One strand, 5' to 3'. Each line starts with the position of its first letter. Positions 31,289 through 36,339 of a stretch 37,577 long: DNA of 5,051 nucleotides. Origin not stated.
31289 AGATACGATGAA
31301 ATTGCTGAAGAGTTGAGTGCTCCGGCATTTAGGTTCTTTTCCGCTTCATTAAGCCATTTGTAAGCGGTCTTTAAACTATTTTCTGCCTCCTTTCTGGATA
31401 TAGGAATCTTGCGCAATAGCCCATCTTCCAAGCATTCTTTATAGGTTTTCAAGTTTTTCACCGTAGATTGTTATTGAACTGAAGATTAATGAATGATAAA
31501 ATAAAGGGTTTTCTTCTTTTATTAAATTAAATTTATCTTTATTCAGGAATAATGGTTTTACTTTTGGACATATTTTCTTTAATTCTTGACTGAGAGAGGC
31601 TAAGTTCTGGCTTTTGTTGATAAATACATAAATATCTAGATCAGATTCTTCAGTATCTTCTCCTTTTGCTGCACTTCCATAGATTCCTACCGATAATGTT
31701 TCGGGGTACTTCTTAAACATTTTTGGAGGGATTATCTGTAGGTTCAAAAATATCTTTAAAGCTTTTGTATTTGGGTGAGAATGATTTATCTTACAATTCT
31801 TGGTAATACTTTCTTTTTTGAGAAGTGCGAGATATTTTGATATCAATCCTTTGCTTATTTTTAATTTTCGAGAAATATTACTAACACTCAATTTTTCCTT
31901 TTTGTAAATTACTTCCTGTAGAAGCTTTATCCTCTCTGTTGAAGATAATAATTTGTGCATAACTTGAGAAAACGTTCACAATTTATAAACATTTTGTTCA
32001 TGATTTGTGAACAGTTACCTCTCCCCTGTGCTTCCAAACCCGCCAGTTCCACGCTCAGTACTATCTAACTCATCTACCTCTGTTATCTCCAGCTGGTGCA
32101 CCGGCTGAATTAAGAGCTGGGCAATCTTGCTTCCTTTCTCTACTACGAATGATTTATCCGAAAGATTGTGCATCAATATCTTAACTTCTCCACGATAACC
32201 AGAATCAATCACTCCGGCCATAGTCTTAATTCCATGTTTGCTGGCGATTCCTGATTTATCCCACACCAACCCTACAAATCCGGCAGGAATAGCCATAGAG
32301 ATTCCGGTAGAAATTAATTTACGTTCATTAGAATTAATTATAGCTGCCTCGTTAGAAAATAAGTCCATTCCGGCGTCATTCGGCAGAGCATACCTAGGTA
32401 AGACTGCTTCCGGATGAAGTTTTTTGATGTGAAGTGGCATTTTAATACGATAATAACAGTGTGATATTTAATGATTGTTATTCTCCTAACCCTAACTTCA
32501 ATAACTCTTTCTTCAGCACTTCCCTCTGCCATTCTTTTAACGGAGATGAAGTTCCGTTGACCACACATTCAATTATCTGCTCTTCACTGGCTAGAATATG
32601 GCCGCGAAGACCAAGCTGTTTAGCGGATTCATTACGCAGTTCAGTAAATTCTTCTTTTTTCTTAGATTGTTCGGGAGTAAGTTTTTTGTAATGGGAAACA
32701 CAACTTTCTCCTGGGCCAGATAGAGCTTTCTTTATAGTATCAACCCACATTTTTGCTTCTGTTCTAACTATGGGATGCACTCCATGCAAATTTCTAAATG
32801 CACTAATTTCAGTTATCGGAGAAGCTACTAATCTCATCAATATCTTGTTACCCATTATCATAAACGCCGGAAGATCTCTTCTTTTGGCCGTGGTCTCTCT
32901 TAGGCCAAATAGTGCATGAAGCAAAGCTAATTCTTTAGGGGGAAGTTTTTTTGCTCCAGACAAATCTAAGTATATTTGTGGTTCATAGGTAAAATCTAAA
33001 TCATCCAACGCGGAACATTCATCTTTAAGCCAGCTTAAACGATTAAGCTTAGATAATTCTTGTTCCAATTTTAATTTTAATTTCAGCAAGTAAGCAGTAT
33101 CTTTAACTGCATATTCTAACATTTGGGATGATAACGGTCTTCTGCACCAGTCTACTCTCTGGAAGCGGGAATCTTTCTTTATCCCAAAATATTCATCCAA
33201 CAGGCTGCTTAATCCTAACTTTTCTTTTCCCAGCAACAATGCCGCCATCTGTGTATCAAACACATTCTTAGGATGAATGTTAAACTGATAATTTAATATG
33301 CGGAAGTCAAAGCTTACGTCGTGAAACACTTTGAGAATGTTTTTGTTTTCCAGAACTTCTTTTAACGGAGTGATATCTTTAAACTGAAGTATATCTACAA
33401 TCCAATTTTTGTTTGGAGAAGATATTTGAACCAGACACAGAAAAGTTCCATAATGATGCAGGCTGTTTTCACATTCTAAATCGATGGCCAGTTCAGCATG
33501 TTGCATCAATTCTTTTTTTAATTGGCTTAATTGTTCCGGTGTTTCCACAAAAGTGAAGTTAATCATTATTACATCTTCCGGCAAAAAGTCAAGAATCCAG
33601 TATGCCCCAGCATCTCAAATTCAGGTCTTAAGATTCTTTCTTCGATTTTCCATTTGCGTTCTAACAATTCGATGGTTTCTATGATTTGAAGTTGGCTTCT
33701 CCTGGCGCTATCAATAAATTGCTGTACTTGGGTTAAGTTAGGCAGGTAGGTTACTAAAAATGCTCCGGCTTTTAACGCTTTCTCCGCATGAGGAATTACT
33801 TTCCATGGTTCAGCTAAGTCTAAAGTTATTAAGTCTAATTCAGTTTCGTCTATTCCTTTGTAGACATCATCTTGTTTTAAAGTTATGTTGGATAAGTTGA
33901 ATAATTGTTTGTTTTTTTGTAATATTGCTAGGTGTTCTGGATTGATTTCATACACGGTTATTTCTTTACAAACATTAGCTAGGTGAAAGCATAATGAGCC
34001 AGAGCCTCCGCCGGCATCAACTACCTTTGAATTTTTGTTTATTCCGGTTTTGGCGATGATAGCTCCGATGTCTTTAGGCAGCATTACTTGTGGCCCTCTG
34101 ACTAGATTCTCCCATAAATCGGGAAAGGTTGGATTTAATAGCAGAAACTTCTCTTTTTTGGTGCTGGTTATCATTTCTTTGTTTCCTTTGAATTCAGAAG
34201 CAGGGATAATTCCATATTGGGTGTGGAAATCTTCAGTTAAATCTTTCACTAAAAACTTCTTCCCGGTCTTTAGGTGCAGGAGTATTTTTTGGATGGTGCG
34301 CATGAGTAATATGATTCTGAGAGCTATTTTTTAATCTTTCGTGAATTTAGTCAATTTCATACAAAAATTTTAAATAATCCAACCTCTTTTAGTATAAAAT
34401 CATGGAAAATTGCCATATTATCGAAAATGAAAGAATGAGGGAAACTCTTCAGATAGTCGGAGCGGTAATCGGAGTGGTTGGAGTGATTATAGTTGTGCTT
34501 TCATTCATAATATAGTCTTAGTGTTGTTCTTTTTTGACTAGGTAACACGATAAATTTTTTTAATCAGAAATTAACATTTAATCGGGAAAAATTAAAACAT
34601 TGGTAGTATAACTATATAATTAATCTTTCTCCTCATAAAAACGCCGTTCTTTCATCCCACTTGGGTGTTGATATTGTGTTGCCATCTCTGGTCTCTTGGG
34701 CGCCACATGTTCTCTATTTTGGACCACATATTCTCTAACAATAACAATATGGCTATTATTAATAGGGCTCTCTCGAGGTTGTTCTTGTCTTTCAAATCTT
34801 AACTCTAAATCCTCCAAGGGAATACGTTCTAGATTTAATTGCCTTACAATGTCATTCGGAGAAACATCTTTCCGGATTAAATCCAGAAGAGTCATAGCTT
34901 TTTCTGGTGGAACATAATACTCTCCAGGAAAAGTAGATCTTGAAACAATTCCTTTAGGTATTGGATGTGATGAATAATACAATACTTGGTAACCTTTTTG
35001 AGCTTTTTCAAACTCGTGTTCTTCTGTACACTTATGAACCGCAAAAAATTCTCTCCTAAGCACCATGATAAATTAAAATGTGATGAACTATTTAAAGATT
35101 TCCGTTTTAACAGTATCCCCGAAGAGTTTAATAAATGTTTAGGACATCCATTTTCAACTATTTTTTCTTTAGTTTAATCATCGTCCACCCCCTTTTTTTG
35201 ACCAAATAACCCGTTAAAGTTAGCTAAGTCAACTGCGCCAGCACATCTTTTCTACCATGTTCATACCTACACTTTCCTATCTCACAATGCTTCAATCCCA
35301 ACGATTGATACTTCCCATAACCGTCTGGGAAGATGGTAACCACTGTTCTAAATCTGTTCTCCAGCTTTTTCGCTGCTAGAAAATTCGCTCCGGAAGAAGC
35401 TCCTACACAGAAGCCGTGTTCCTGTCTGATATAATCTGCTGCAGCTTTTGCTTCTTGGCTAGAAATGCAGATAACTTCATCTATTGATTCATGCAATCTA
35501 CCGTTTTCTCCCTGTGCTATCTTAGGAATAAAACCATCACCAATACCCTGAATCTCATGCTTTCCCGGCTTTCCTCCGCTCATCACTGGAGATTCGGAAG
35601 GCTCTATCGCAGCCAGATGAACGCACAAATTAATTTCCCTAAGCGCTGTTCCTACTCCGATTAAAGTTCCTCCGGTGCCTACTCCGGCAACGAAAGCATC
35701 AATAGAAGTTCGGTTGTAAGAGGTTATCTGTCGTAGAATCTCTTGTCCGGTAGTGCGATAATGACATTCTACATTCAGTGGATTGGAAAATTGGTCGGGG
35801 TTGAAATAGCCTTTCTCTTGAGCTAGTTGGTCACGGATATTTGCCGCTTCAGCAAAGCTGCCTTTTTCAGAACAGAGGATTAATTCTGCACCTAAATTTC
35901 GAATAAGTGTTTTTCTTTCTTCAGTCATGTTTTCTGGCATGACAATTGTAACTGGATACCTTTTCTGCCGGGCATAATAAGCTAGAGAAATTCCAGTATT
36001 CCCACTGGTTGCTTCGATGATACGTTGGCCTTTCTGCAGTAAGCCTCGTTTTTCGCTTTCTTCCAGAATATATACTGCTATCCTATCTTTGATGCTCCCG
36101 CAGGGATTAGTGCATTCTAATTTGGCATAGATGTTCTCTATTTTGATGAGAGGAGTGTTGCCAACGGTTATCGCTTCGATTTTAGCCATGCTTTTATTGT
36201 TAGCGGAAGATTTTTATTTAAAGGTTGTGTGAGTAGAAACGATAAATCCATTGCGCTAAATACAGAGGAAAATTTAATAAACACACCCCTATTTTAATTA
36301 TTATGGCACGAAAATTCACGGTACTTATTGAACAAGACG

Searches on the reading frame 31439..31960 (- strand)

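Call 74: search_protein_families(library=pfam, proteins=[window:31439-31960:-], max_evalue=0.001)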
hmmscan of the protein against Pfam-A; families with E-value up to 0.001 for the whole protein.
window:31439-31960:- (173 aa): 3 families
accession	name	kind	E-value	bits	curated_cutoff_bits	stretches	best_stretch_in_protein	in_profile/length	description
PF18765.7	Polbeta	-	7.7e-11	42.5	26.9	1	80-168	5-90/93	Polymerase beta, Nucleotidyltransferase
PF01909.29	NTP_transf_2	-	1.2e-06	29.3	21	1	84-136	11-63/93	Nucleotidyltransferase domain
PF22600.2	MTPAP-like_central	-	0.0006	20.4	27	1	80-131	31-84/139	Poly(A) RNA polymerase, mitochondrial-like, central palm domain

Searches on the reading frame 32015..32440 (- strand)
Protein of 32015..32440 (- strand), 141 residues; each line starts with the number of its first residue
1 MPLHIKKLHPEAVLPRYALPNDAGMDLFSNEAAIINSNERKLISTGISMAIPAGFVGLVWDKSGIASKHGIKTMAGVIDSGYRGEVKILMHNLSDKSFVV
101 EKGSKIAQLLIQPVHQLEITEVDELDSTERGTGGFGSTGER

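Call 74: search_protein_families(library=pfam, proteins=[window:32015-32440:-], max_evalue=0.001)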
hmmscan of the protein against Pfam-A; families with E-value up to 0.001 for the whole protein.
window:32015-32440:- (141 aa): 2 families
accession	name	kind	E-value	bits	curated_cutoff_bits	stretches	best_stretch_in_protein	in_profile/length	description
PF00692.24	dUTPase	-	3.7e-33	114.5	22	1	12-139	3-129/129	dUTPase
PF22769.1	DCD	-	1.1e-09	39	27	1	30-112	68-151/153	dCTP deaminase-like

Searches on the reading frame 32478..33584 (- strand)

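Call 74: search_protein_families(library=pfam, proteins=[window:32478-33584:-], max_evalue=0.001)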
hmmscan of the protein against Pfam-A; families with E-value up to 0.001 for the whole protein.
window:32478-33584:- (368 aa): 2 families
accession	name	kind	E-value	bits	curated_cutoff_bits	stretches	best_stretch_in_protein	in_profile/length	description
PF01612.26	DNA_pol_A_exo1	-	3.5e-43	147.8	23.6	1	11-177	2-172/173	3'-5' exonuclease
PF00570.28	HRDC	-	2.1e-10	40.8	23.8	1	218-272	1-55/68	HRDC domain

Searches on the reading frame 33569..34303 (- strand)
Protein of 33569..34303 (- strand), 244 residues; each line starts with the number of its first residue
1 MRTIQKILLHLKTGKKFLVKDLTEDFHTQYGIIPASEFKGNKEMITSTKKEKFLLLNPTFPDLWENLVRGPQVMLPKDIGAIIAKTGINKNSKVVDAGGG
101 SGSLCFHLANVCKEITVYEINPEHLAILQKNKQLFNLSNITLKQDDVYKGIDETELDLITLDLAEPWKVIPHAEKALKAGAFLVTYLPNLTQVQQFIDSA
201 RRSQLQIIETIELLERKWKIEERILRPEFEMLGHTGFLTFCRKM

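Call 74: search_protein_families(library=pfam, proteins=[window:33569-34303:-], max_evalue=0.001)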
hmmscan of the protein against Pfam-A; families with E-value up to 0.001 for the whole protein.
window:33569-34303:- (244 aa): 9 families
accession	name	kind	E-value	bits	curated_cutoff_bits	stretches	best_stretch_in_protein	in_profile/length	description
PF08704.16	GCD14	-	1.2e-21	78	26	1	55-223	5-182/247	tRNA methyltransferase complex GCD14 subunit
PF13847.12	Methyltransf_31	-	8.1e-10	39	27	1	88-195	1-120/145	Methyltransferase domain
PF00398.26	RrnaAD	-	6.3e-08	32.5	24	1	79-149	19-87/263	Ribosomal RNA adenine dimethylase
PF09445.16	Methyltransf_15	-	9.4e-07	29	22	1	93-162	3-73/165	RNA cap guanine-N2 methyltransferase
PF05175.20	MTS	-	1e-06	29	23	1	90-159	31-102/170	Methyltransferase small domain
PF13649.12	Methyltransf_25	-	2.6e-05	25.3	27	1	94-161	1-70/97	Methyltransferase domain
PF13489.12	Methyltransf_23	-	0.00012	22.3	27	1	82-145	12-80/164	Methyltransferase domain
PF08241.18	Methyltransf_11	-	0.00032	21.7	21.2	1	95-182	1-92/95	Methyltransferase domain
PF08242.18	Methyltransf_12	-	0.00056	21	30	0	95-161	1-71/98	Methyltransferase domain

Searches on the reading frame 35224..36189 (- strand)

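Call 74: search_protein_families(library=pfam, proteins=[window:35224-36189:-], max_evalue=0.001)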
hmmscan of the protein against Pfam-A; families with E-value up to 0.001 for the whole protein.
window:35224-36189:- (321 aa): 1 family
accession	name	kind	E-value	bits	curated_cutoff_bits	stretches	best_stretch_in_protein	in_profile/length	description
PF00291.31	PALP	-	3.8e-71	240.3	35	1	9-289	5-295/295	Pyridoxal-phosphate dependent enzyme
